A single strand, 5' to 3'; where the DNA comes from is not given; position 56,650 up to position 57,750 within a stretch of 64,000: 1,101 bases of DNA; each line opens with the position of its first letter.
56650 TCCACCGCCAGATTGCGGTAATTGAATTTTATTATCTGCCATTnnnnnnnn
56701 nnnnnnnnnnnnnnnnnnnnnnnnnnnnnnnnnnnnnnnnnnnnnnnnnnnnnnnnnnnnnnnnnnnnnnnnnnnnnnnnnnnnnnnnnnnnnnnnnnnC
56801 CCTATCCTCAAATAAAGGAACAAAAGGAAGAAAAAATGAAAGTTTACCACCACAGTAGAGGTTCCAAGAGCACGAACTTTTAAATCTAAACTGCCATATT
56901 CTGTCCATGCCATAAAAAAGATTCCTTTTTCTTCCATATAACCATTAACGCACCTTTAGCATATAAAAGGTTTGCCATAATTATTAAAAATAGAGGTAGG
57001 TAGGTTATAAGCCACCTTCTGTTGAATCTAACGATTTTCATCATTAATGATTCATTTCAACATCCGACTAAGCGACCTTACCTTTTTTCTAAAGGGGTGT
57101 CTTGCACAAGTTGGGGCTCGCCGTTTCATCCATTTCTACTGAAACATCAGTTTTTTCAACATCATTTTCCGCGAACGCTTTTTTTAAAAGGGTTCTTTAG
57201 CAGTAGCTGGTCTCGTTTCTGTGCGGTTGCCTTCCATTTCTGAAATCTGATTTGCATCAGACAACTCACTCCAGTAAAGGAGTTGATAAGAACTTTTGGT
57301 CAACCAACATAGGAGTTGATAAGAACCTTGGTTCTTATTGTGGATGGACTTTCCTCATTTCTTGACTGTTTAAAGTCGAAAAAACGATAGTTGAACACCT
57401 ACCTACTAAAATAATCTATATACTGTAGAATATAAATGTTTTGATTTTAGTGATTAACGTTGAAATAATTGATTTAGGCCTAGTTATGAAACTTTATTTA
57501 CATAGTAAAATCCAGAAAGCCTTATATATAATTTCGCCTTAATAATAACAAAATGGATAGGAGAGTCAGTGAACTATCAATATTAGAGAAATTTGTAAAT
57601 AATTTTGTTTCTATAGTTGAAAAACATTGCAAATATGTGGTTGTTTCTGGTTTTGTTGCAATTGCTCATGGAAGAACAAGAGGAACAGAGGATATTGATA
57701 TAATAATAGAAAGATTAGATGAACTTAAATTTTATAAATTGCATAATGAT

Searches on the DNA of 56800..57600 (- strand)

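Call 8: search_rna_families(source=window, start=56800, end=57600, threshold=gathering, show_alignments=1)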
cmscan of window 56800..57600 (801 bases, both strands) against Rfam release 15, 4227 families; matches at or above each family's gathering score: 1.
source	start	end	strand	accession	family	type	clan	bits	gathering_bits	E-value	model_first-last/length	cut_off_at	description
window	56996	57406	-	RF00373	RNaseP_arch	Gene; ribozyme;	CL00002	110.4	84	6.7e-32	1-288/288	no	Archaeal RNase P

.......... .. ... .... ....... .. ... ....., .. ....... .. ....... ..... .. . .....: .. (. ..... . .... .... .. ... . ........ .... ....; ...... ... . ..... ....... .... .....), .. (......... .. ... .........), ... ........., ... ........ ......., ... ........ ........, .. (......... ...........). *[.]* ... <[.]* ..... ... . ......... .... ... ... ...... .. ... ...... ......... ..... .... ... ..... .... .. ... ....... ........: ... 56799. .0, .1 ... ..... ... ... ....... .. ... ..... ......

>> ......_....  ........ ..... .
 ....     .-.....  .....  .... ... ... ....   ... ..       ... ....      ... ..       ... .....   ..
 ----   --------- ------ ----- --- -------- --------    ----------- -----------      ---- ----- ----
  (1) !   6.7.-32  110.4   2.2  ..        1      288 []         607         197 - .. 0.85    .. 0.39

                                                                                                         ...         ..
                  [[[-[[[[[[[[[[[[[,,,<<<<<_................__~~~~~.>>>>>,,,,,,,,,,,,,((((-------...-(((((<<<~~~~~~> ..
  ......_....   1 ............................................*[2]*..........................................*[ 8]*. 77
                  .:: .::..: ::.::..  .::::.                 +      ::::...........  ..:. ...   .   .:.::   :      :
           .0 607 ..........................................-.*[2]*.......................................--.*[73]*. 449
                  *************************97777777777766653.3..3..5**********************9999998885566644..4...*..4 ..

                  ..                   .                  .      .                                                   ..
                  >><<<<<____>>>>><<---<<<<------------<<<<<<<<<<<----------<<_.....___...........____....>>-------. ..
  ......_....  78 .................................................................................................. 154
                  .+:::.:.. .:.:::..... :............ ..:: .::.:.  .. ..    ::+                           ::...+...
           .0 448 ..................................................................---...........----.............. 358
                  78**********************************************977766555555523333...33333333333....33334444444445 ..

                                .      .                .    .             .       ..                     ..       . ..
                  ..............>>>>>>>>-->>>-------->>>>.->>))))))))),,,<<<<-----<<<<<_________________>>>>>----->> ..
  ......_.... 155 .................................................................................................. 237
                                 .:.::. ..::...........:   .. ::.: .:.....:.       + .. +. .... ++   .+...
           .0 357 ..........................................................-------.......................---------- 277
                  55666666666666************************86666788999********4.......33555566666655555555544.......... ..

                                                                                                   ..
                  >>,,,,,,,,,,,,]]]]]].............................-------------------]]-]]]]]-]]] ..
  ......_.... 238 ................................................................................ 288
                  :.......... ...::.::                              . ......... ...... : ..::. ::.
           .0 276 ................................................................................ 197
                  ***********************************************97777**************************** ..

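Call 23: search_rna_families(sources=[L124, L142, L140, L076, L188, L169, L119, L189, L120, L102, L078, L180, L075, L118, L122, L186, L126], threshold=gathering)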
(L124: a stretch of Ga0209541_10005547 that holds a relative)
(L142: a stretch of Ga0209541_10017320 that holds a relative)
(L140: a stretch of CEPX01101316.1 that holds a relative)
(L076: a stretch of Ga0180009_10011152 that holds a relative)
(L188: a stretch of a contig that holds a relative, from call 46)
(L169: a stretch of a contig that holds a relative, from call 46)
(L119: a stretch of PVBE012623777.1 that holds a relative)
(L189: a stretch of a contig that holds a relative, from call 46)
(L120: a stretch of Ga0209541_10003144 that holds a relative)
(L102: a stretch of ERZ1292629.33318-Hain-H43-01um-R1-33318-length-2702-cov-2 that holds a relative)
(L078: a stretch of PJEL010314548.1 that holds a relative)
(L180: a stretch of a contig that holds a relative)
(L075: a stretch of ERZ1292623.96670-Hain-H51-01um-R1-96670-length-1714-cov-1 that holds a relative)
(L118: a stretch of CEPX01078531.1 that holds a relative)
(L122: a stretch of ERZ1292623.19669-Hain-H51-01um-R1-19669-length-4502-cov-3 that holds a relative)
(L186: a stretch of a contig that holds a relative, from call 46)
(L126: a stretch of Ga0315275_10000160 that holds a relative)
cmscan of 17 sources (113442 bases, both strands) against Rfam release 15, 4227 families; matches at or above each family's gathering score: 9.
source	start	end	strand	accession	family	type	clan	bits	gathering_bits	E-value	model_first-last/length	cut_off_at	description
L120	8189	11914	-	RF02540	LSU_rRNA_archaea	Gene; rRNA;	CL00112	1492.6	50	0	62-2987/2987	5'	Archaeal large subunit ribosomal RNA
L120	5398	5824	-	RF00373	RNaseP_arch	Gene; ribozyme;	CL00002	112.6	84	1.9e-30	1-288/288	no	Archaeal RNase P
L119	1067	1141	-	RF00005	tRNA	Gene; tRNA;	CL00001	66.8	29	4.3e-12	1-71/71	no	tRNA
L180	699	831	-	RF00005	tRNA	Gene; tRNA;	CL00001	58.7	29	7.2e-10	1-71/71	no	tRNA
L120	1863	1946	-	RF00005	tRNA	Gene; tRNA;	CL00001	55.2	29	6.6e-09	1-71/71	no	tRNA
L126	4589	4711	+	RF00005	tRNA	Gene; tRNA;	CL00001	55.1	29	6.9e-09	1-71/71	no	tRNA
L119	6519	6602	-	RF00005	tRNA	Gene; tRNA;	CL00001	54.4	29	1.1e-08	1-71/71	no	tRNA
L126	5410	5528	+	RF00005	tRNA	Gene; tRNA;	CL00001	44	29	7.8e-06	1-71/71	no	tRNA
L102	1378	1445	+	RF00005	tRNA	Gene; tRNA;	CL00001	31.5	29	0.022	1-71/71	no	tRNA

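Call 25: search_rna_families(sources=[L180, L102, L126], threshold=gathering, show_alignments=4)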
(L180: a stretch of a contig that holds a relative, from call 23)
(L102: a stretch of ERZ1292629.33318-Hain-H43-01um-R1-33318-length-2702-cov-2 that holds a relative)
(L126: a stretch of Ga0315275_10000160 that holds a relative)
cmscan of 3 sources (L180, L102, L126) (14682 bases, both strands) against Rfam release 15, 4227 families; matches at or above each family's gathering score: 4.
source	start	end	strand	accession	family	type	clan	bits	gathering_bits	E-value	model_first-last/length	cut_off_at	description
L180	699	831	-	RF00005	tRNA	Gene; tRNA;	CL00001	58.7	29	9.4e-11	1-71/71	no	tRNA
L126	4589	4711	+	RF00005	tRNA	Gene; tRNA;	CL00001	55.1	29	9e-10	1-71/71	no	tRNA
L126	5410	5528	+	RF00005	tRNA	Gene; tRNA;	CL00001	44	29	1e-06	1-71/71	no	tRNA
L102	1378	1445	+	RF00005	tRNA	Gene; tRNA;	CL00001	31.5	29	0.0028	1-71/71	no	tRNA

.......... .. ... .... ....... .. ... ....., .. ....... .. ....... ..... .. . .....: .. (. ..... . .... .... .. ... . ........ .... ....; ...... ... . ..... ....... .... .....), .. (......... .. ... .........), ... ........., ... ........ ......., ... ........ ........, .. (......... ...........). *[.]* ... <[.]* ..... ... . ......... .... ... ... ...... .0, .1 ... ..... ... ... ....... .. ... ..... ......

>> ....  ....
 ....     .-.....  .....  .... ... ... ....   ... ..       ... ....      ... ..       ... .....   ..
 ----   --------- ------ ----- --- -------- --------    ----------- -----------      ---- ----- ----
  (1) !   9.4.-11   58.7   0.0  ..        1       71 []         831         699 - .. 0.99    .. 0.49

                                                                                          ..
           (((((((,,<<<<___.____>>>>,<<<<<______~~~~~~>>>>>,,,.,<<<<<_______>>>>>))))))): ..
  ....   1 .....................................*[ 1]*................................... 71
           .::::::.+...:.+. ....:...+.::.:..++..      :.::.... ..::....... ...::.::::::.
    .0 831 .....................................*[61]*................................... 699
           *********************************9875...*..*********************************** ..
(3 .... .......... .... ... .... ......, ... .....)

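Call 39: build_rna_model(alignment_id=A3, structure=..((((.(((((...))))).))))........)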
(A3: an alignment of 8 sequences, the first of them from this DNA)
Model R1 built from alignment A3 (8 sequences, 33 columns); structure: as given.
model positions 33; base pairs 9; branch points 0; effective number of sequences 8; information 1.49 bits per position. Calibrated on 0.2 Mb of random sequence (short: E-values are rough).
structure used (alignment columns):
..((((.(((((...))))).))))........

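Call 40: search_with_rna_model(model_id=R1, source=window, filters=off, max_evalue=10, show_alignments=8)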
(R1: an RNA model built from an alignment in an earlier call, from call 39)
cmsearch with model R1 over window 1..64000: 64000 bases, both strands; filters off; matches with E-value up to 10: 37.
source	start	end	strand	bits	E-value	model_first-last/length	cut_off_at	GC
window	57165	57197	-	57.3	2e-14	1-33/33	no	0.36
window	42196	42226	-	32.5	3.2e-07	1-33/33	no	0.58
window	22506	22535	-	27.4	9.4e-06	1-33/33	no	0.53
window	54497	54517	-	20.6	0.00092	4-24/33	no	0.38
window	31531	31576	-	14.2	0.064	1-33/33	no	0.3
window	29084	29094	+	10.5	0.75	9-19/33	no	0.09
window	19781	19805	-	10.2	0.92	1-33/33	no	0.4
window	8734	8744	-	9.6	1.4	9-19/33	no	0.18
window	13165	13175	+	9.6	1.4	9-19/33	no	0.18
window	38758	38768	+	9.6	1.4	9-19/33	no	0.18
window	52231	52241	-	9.6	1.4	9-19/33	no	0.18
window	63505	63537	-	9.5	1.5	1-33/33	no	0.36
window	2764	2775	+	9.4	1.7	1-33/33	no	0.33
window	51745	51757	-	9.1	2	8-20/33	no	0.31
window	1489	1499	+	8.8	2.4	9-19/33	no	0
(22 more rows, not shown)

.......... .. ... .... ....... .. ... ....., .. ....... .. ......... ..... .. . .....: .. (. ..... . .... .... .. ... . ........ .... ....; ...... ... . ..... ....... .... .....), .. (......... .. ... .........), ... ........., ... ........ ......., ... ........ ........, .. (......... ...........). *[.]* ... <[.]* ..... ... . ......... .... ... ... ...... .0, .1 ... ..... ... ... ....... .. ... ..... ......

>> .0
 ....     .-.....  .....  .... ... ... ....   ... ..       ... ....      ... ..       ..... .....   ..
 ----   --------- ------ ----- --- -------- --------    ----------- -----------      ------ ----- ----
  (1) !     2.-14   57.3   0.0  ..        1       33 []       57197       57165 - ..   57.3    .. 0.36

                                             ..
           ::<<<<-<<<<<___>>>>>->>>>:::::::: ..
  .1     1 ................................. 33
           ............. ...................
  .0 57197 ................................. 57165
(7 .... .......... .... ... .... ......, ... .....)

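Call 45: search_with_rna_model(model_id=R1, sources=[L001, L002, L003, L004, L005, L006, L007, L008, L009, L010, L011, L012, L013, L014, L015, L016, L017, L018, L019, L020, L021, L022, L023, L024, L025, L026, L027, L028, L029, L030, L031, L032, L033, L034, L035, L036, L037, L038, L039, L040, L041, L042, L043, L044, L045, L046, L047, L048, L049, L050, L051, L052, L053, L054, L055, L056, L057, L058, L059, L060, L061, L062, L063, L064, L065, L066, L067, L068, L069, L070, L071, L072], max_evalue=1, show_alignments=6)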
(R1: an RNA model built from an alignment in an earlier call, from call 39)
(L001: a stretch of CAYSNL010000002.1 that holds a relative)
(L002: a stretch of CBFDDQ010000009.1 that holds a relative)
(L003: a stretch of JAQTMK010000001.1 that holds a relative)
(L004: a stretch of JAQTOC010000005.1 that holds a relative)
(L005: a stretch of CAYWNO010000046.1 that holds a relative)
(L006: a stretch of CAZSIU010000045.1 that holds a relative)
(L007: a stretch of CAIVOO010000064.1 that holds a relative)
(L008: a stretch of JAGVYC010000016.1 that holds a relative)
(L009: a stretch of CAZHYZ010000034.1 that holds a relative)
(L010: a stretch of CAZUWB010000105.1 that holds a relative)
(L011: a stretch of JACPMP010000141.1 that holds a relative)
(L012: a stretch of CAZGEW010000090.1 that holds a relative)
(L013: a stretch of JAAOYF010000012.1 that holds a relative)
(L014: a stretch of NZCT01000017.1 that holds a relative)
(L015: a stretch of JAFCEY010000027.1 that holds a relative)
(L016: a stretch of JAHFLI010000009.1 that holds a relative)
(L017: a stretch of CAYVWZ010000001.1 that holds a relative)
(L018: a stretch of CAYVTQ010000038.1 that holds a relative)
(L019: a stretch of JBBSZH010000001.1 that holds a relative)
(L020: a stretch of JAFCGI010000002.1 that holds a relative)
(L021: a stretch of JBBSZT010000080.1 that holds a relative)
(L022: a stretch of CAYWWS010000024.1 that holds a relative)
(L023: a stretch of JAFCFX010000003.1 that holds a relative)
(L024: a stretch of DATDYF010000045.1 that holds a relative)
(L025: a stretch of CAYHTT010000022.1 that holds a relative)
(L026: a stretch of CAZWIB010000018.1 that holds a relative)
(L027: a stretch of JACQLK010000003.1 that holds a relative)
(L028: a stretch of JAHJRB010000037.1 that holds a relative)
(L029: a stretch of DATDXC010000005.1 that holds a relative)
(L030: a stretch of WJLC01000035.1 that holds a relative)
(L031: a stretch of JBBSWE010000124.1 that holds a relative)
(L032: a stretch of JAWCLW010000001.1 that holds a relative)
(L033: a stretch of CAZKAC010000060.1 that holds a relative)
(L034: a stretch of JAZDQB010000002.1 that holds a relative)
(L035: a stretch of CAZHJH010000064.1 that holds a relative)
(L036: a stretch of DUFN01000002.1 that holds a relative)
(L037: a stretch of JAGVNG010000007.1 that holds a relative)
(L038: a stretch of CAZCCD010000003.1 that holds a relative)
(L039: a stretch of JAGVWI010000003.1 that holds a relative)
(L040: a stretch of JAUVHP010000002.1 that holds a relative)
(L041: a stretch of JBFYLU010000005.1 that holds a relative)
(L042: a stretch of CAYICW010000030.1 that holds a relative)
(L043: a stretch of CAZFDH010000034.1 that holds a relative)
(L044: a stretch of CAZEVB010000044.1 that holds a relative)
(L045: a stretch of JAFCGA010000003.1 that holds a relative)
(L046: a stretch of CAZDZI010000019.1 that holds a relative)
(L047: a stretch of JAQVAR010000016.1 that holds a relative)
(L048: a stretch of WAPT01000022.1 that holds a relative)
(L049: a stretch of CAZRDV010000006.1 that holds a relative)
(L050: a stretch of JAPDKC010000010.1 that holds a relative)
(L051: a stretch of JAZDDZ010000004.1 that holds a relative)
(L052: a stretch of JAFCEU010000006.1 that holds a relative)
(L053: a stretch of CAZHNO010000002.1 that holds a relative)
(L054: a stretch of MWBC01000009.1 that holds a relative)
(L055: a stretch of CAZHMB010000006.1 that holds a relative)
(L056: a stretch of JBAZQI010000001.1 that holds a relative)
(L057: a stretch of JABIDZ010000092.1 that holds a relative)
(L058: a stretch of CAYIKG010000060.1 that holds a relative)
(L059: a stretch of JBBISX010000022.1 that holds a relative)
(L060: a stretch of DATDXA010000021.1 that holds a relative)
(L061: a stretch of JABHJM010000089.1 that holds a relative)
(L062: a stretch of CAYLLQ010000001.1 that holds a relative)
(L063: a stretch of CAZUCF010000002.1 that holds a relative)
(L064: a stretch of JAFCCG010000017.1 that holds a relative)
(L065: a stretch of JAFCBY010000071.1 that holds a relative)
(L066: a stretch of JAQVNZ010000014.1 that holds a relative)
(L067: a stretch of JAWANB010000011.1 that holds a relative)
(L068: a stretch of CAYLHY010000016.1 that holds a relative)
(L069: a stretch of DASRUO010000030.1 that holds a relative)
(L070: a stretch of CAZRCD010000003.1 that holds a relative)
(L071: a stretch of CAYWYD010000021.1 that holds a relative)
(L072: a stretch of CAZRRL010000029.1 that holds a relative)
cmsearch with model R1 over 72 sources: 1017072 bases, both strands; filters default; matches with E-value up to 1: 17.
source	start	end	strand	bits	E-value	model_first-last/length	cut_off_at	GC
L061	10507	10534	+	26.4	0.00031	1-33/33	no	0.36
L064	33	64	-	24.6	0.001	1-33/33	no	0.38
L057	3209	3236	+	23.7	0.0019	1-33/33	no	0.39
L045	6223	6278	+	23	0.0029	1-33/33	no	0.5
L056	693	721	+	22.5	0.0041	1-33/33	no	0.41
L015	3326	3347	+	20.7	0.014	1-33/33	no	0.27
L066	7734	7761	+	19.3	0.034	1-33/33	no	0.29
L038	13509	13547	+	18.7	0.052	1-33/33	no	0.31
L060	7695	7743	+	16.5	0.23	1-33/33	no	0.35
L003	7135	7148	+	15.6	0.41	8-21/33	no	0.36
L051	4288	4315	-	15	0.6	1-33/33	no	0.43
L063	10507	10534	+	14.9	0.65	1-33/33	no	0.36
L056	6387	6425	+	14.9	0.66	1-33/33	no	0.41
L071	6332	6358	-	14.8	0.72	1-33/33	no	0.26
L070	12355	12377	+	14.6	0.8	1-33/33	no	0.35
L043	6508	6520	+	14.5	0.87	8-20/33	no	0.23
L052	13539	13571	+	14.4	0.88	1-33/33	no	0.3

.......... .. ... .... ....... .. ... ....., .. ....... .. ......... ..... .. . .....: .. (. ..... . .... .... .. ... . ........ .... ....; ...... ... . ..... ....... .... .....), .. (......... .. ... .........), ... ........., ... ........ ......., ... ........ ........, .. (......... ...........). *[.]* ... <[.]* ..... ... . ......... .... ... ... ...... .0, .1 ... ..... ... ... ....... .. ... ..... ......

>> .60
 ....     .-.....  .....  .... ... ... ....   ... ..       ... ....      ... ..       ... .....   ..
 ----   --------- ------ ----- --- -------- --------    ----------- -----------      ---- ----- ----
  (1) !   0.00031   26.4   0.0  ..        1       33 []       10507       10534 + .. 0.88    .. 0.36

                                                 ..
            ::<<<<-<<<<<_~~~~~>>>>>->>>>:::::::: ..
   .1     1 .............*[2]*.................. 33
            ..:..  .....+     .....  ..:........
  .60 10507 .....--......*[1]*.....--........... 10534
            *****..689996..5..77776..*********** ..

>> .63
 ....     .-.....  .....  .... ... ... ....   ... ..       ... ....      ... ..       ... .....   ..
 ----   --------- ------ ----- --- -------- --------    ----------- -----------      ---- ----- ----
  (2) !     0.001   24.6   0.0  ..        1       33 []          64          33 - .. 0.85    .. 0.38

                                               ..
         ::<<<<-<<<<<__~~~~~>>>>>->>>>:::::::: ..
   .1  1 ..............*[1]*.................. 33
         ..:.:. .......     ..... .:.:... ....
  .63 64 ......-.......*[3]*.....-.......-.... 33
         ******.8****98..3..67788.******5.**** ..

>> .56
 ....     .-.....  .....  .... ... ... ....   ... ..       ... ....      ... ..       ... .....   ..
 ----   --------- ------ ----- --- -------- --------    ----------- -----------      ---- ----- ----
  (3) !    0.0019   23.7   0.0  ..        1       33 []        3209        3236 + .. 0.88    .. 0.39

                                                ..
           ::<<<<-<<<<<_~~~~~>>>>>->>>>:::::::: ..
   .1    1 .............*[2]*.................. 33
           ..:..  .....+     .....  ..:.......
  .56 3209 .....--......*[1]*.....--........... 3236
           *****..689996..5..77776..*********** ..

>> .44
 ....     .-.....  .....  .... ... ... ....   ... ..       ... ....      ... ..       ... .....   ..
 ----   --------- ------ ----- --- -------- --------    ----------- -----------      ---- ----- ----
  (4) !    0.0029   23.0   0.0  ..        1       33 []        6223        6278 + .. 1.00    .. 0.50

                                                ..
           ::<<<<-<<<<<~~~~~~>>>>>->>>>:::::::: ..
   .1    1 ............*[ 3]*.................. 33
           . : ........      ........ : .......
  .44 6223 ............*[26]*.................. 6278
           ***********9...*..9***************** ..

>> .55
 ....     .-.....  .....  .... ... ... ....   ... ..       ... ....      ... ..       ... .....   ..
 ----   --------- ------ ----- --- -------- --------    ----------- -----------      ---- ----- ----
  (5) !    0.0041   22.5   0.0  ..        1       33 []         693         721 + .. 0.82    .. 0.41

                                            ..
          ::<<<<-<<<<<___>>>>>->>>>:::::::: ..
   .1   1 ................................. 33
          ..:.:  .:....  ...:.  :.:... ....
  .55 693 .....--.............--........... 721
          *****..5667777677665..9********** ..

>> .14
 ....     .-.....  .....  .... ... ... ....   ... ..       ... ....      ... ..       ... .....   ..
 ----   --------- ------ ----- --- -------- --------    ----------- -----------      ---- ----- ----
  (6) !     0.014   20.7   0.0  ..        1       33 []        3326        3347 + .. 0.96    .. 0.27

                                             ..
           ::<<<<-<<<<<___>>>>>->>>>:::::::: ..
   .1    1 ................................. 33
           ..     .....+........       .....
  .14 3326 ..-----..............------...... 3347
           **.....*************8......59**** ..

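Call 46: search_with_rna_model(model_id=R1, sources=[window, L124, L142, L092, L140, L130, L076, L188, L136, L169, L119, L189, L120, L102, L078, L150, L180, L075, L144, L191, L165, L118, L129, L133, L167, L109, L172, L187, L122, L186, L126, L064, L056, L045, L038, L060], max_evalue=0.05, make_alignment=true)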
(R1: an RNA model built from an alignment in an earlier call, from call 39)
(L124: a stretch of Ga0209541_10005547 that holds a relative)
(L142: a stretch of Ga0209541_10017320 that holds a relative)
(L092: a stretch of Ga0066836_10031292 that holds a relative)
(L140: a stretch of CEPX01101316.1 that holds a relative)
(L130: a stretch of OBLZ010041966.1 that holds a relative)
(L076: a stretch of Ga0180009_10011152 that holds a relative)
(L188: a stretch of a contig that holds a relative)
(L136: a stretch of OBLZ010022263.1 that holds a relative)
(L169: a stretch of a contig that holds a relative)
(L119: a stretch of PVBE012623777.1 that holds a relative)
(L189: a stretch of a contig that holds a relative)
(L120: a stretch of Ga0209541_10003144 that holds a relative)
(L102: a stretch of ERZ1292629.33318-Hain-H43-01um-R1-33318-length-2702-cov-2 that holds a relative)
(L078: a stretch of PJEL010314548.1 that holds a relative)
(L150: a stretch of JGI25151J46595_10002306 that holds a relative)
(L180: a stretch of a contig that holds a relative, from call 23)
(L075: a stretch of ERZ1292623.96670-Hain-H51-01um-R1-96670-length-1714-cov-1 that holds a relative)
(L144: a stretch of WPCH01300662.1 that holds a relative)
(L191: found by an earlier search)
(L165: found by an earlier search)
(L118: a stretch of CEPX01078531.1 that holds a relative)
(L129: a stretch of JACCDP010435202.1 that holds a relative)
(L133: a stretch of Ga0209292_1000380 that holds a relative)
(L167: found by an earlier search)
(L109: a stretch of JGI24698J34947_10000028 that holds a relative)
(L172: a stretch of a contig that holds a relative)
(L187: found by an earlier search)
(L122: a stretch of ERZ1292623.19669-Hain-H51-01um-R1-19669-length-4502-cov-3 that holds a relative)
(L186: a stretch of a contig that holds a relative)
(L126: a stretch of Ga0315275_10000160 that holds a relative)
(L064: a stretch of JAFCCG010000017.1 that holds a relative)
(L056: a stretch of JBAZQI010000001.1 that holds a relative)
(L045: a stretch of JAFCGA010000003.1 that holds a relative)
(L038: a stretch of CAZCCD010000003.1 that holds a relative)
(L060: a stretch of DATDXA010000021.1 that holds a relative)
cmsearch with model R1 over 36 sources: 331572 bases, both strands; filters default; matches with E-value up to 0.05: 38.
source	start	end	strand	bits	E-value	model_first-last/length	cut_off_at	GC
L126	5602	5634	-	57.7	7.8e-14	1-33/33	no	0.48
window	57165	57197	-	57.3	1e-13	1-33/33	no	0.36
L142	4327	4359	+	57.3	1e-13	1-33/33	no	0.36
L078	356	388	+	57.3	1e-13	1-33/33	no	0.36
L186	3179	3211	+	55.4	3.8e-13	1-33/33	no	0.45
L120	2006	2038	-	55.2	4.2e-13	1-33/33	no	0.52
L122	1012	1044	+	55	4.9e-13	1-33/33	no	0.42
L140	3182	3214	+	54.8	5.4e-13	1-33/33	no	0.45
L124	10041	10073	-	54.7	6e-13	1-33/33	no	0.39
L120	5726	5758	-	54.5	6.6e-13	1-33/33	no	0.48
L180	758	795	-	45.7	2.4e-10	1-33/33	no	0.37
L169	164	194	-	45.3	3.3e-10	1-33/33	no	0.42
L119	1003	1033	+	44.2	6.7e-10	1-33/33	no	0.39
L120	8288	8320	-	43.8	8.6e-10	1-33/33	no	0.3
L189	4073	4103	+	43.8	8.7e-10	1-33/33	no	0.52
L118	6235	6265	-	42.6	2e-09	1-33/33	no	0.45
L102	1349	1379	+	41.6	3.7e-09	1-33/33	no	0.42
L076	3629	3659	-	39.9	1.2e-08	1-33/33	no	0.42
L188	2096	2126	-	39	2.1e-08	1-33/33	no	0.45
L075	1683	1713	+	38.2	3.7e-08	1-33/33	no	0.42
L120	5336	5368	-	37.7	5e-08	1-33/33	no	0.27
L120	5557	5587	-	35.8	1.8e-07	1-33/33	no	0.52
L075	946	978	+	33.5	8.5e-07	1-33/33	no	0.24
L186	5909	5952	-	33.5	8.6e-07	1-33/33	no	0.43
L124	12320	12353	-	25.7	0.00016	1-33/33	no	0.35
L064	33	64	-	24.6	0.00033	1-33/33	no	0.38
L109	1051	1082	+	24.3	0.00039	1-33/33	no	0.5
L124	4708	4739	-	23.9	0.00052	1-33/33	no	0.41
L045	6223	6278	+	23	0.00094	1-33/33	no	0.5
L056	693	721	+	22.5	0.0013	1-33/33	no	0.41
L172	48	78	-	22.2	0.0016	1-33/33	no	0.35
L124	10110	10137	-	20.5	0.0049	1-33/33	no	0.21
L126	5530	5562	+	19.1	0.013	1-33/33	no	0.3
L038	13509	13547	+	18.7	0.017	1-33/33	no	0.31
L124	5573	5604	-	17.2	0.044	1-33/33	no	0.41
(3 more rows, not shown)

Alignment A4: 38 matches aligned to the model, 67 columns, each read 5' to 3' on its own strand. Consensus structure (alignment columns), stored with it:
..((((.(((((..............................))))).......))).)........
